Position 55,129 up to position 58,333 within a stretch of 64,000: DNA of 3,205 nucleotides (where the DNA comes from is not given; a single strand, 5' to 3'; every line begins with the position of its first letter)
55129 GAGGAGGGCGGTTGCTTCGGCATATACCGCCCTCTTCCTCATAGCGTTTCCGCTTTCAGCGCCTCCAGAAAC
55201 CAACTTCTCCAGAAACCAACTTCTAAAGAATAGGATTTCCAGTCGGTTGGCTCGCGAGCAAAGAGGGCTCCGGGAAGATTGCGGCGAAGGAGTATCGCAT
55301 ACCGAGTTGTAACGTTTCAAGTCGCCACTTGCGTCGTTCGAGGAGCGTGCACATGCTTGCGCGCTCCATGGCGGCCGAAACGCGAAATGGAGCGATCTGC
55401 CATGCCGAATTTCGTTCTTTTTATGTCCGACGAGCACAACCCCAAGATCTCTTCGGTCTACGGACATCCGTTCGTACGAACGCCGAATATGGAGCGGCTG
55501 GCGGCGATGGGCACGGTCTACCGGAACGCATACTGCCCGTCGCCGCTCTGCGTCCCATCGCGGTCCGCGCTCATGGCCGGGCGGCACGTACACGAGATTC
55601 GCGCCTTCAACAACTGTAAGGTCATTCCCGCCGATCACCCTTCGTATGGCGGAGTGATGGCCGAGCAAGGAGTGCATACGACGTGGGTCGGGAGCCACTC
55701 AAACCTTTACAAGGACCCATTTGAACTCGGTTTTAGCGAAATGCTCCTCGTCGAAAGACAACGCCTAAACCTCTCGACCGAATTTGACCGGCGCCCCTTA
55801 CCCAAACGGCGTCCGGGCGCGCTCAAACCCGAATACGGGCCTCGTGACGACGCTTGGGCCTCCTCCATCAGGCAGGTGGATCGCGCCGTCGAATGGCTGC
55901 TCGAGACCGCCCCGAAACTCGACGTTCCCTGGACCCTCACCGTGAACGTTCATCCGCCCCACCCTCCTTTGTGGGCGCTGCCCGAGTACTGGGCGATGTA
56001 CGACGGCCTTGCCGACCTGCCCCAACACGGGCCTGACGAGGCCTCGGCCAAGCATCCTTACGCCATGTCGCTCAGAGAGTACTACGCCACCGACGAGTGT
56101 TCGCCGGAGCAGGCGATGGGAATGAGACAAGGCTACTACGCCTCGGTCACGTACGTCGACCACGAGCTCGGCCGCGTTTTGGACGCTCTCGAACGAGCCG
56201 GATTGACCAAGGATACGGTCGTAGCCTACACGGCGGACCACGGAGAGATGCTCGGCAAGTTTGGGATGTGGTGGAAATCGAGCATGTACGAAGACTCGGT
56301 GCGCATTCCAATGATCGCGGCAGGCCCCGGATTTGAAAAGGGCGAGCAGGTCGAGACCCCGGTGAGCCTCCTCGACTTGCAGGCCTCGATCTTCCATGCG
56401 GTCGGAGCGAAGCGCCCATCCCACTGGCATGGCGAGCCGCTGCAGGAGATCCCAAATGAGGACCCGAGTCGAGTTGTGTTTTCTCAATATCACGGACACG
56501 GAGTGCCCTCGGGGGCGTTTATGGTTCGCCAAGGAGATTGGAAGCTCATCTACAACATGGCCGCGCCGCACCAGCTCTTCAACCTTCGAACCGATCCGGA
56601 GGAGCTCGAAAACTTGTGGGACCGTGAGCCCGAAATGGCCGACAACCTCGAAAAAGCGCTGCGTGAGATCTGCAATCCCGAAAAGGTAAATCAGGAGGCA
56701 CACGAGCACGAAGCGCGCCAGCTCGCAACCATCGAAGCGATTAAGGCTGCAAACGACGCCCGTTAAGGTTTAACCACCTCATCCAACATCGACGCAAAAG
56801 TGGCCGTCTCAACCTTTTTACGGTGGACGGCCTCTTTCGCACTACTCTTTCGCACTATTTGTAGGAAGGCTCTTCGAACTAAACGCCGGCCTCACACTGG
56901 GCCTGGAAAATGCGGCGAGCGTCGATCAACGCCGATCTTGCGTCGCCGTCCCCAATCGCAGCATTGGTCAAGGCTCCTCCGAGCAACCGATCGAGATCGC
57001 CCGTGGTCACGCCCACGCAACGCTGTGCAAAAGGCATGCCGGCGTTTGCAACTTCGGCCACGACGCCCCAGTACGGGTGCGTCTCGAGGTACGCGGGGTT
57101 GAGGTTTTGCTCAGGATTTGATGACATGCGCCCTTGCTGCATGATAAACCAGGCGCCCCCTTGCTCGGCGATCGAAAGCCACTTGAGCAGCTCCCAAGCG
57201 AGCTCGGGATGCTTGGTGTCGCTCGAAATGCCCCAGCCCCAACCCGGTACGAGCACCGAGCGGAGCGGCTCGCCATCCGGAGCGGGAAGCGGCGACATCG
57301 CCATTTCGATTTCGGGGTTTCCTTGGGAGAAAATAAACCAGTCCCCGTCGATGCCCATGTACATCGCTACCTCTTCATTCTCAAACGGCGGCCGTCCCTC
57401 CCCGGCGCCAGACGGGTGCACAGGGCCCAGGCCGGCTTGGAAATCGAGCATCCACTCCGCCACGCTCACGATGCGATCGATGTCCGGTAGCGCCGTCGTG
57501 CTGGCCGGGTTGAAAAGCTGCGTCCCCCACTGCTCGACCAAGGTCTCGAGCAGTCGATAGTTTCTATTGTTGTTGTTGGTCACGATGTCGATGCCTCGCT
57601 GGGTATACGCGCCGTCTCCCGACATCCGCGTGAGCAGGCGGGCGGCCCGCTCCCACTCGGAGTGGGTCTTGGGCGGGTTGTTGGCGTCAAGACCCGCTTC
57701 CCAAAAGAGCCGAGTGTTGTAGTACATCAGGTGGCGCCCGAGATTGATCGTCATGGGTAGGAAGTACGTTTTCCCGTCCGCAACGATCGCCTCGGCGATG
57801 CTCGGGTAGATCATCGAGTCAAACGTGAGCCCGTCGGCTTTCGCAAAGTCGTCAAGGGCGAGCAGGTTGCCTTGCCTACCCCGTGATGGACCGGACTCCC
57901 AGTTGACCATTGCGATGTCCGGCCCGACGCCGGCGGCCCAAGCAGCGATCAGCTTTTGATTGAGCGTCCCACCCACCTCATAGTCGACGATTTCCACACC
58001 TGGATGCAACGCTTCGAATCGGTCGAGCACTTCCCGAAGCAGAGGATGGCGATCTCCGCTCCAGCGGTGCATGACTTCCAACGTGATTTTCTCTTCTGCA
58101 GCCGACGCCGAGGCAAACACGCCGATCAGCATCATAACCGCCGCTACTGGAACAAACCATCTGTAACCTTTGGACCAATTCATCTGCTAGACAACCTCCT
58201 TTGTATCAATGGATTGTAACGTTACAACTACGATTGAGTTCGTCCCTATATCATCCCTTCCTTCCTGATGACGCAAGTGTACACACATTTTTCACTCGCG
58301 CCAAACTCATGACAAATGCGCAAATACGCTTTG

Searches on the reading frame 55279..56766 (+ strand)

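Call 63: search_protein_families(library=pfam, proteins=[window:55279-56766:+], max_evalue=0.00001)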
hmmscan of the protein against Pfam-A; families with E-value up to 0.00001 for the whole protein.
window:55279-56766:+ (495 aa): 3 families
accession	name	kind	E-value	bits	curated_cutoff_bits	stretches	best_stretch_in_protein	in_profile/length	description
PF00884.28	Sulfatase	-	1.5e-40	139.8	25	1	43-376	1-300/301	Sulfatase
PF16347.10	SGSH_C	-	5.4e-13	49.8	29.3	1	326-462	1-149/154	N-sulphoglucosamine sulphohydrolase, C-terminal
PF01663.27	Phosphodiest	-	2.1e-07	31.3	23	0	286-322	184-220/342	Type I phosphodiesterase / nucleotide pyrophosphatase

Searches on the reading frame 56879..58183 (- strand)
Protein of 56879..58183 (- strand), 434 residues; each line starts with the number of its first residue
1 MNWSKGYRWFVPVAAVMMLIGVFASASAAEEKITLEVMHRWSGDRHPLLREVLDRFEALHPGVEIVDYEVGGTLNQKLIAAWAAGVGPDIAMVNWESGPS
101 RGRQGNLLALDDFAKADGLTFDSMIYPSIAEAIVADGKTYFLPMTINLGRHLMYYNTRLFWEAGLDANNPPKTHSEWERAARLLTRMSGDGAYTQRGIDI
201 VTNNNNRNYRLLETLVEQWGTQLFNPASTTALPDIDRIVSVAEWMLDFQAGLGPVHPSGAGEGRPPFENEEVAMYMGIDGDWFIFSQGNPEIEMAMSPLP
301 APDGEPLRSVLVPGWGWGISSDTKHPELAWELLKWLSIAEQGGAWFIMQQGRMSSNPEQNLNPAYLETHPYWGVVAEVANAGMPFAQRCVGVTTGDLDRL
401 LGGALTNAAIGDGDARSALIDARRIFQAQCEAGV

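Call 63: search_protein_families(library=pfam, proteins=[window:56879-58183:-], max_evalue=0.00001)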
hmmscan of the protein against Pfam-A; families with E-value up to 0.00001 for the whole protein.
window:56879-58183:- (434 aa): 2 families
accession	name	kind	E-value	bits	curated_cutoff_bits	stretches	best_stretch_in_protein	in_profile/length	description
PF01547.30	SBP_bac_1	-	2.8e-27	97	26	1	49-337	10-301/307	Bacterial extracellular solute-binding protein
PF13416.11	SBP_bac_8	-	3.5e-20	73.4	27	1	52-364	2-270/279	Bacterial extracellular solute-binding protein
